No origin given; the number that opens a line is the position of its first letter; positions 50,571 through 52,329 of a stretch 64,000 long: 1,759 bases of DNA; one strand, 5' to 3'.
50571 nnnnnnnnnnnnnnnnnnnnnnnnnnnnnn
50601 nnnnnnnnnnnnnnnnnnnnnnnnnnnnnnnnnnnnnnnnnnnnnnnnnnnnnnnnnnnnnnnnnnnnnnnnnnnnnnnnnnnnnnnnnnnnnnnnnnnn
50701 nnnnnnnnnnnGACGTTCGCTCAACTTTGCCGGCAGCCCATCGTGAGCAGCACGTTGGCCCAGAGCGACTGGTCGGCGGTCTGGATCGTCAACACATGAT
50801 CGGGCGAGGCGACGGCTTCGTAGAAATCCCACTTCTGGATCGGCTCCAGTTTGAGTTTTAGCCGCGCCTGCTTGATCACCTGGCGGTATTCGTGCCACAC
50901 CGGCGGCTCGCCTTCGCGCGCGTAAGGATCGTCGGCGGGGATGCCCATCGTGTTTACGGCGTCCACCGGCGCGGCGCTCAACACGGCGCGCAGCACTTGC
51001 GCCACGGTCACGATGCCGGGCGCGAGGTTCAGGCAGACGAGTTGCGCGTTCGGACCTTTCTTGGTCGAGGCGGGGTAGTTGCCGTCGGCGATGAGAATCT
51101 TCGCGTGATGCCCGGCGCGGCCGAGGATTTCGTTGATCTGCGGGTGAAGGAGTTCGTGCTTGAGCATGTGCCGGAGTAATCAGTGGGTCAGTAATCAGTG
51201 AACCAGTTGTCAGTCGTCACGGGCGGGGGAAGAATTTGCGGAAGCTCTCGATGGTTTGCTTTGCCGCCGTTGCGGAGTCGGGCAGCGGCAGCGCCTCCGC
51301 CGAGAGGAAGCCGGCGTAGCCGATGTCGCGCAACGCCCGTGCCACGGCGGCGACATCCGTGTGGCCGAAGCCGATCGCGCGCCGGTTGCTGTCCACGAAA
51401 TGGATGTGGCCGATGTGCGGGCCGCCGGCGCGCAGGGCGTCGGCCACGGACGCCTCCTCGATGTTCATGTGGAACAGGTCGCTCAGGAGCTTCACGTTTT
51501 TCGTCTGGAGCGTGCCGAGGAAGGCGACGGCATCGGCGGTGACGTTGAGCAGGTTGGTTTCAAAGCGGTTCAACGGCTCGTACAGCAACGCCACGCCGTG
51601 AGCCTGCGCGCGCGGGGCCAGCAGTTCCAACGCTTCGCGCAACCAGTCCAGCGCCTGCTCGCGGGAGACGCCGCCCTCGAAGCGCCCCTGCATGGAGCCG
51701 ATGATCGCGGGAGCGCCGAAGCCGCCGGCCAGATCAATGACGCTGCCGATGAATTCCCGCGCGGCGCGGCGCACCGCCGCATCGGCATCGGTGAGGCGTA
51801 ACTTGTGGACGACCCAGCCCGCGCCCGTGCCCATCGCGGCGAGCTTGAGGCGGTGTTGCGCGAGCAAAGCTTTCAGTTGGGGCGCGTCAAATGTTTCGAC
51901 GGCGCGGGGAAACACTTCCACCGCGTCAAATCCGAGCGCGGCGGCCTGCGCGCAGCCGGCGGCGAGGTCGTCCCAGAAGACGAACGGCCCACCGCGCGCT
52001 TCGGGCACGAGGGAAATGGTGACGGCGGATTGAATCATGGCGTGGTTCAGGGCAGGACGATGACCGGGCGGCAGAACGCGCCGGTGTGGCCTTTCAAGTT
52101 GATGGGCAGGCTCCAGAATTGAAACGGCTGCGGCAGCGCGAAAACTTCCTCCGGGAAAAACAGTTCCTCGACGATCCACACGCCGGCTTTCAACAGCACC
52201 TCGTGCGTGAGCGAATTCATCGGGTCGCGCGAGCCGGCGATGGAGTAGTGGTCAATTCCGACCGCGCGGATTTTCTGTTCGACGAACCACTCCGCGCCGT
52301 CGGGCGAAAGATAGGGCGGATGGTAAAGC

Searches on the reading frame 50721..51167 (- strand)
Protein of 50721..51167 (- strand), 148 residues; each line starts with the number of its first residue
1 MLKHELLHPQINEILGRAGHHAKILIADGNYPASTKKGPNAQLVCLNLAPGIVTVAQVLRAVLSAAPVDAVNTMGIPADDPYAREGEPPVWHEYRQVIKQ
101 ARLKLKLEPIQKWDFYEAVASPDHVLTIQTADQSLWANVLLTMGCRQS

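Call 13: search_protein_families(library=pfam, proteins=[window:50721-51167:-])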
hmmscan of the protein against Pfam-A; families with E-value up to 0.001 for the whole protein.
window:50721-51167:- (148 aa): 1 family
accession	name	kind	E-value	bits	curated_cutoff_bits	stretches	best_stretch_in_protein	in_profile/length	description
PF05025.18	RbsD_FucU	-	5.4e-30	105.1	25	1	1-145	1-137/138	RbsD / FucU transport protein family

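Call 31: find_encoding_contigs(protein=window:50721-51167:-, flank=10000, max_places=6)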
Protein window:50721-51167:- (148 aa): no gene with exactly this product is on record in the collection.

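Call 76: find_homologous_proteins(query=window:50721-51167:-, max_evalue=1e-30)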
Query window:50721-51167:- (148 aa): 7181 proteins with E <= 1e-30 among 7604 candidates; the best 120 are listed.
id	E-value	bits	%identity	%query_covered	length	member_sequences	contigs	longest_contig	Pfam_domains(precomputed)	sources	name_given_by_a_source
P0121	2.5e-94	331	100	100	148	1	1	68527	PF05025.19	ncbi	-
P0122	7.9e-90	316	95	100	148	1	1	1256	PF05025.19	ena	-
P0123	1.5e-89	315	95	100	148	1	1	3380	PF05025.19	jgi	jgi:L-fucose mutarotase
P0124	5.0e-86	304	90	99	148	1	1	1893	PF05025.19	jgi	-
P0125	1.2e-83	296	87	100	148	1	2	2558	PF05025.19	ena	-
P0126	7.0e-83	293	86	100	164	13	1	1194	PF05025.19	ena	-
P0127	8.1e-83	293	86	100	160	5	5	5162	PF05025.19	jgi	-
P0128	8.7e-83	293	87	99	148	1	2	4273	PF05025.19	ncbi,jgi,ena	-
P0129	1.1e-82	293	86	100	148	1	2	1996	PF05025.19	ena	-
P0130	1.3e-82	293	86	100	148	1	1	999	PF05025.19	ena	-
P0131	1.4e-82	292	86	99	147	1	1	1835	PF05025.19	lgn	-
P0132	4.9e-82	291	82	100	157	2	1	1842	PF05025.19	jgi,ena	-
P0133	6.0e-82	290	84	99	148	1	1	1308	PF05025.19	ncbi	-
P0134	6.8e-82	290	84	100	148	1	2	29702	PF05025.19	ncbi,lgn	-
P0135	7.8e-82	290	82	100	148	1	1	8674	PF05025.19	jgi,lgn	jgi:L-fucose mutarotase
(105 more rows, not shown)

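Call 77: find_encoding_contigs(protein=P0123, flank=2500, max_places=2)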
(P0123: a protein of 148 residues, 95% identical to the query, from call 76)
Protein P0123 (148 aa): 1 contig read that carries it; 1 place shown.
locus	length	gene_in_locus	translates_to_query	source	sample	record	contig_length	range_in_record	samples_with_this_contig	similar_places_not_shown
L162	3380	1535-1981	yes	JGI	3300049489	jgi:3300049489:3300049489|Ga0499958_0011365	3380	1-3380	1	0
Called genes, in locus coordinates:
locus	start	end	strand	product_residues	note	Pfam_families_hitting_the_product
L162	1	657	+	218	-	PF04199:Cyclase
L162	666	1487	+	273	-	PF01261:AP_endonuc_2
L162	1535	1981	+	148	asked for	PF05025:RbsD_FucU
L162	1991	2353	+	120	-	PF22636:FlK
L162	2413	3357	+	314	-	PF02272:DHHA1 (weak)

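Call 78: find_encoding_contigs(protein=P0122, flank=2500, max_places=2)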
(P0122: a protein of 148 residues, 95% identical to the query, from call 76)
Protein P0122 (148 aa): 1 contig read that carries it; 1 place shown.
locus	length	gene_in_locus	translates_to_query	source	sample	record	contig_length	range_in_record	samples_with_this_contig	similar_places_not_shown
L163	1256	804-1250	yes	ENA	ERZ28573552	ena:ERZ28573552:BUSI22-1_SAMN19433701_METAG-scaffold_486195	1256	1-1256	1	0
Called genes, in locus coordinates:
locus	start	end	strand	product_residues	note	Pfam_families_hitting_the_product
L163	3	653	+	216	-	?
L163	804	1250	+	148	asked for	PF05025:RbsD_FucU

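Call 79: find_encoding_contigs(protein=P0124, flank=2500, max_places=2)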
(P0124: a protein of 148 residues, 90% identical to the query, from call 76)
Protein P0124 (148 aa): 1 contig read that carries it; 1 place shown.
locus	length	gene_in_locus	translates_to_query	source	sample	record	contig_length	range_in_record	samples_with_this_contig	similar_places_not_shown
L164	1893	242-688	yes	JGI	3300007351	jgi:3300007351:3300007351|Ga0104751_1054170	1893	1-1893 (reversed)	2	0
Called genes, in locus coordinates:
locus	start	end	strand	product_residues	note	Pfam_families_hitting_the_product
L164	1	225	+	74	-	?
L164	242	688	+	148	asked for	PF05025:RbsD_FucU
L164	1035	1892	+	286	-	?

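Call 80: find_encoding_contigs(protein=P0128, flank=2500, max_places=2)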
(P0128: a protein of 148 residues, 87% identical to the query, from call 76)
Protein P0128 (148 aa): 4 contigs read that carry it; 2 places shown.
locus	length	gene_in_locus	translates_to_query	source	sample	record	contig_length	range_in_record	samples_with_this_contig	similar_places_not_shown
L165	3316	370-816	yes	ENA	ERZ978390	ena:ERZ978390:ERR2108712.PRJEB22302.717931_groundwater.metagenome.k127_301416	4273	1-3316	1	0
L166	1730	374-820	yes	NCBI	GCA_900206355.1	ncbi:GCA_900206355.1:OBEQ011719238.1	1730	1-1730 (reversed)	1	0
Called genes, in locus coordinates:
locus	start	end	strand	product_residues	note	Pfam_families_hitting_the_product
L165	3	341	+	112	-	?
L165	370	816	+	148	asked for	PF05025:RbsD_FucU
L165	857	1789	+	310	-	PF00248:Aldo_ket_red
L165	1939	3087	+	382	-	PF00487:FA_desaturase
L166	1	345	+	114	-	?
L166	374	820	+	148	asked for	PF05025:RbsD_FucU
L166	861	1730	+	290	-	?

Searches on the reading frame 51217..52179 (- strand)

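Call 13: search_protein_families(library=pfam, proteins=[window:51217-52179:-])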
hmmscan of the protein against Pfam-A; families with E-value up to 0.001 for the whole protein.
window:51217-52179:- (320 aa): 1 family
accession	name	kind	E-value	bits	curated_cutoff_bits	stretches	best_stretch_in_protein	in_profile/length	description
PF01261.30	AP_endonuc_2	-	1.5e-42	146.4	31.1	1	77-315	2-248/249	Xylose isomerase-like TIM barrel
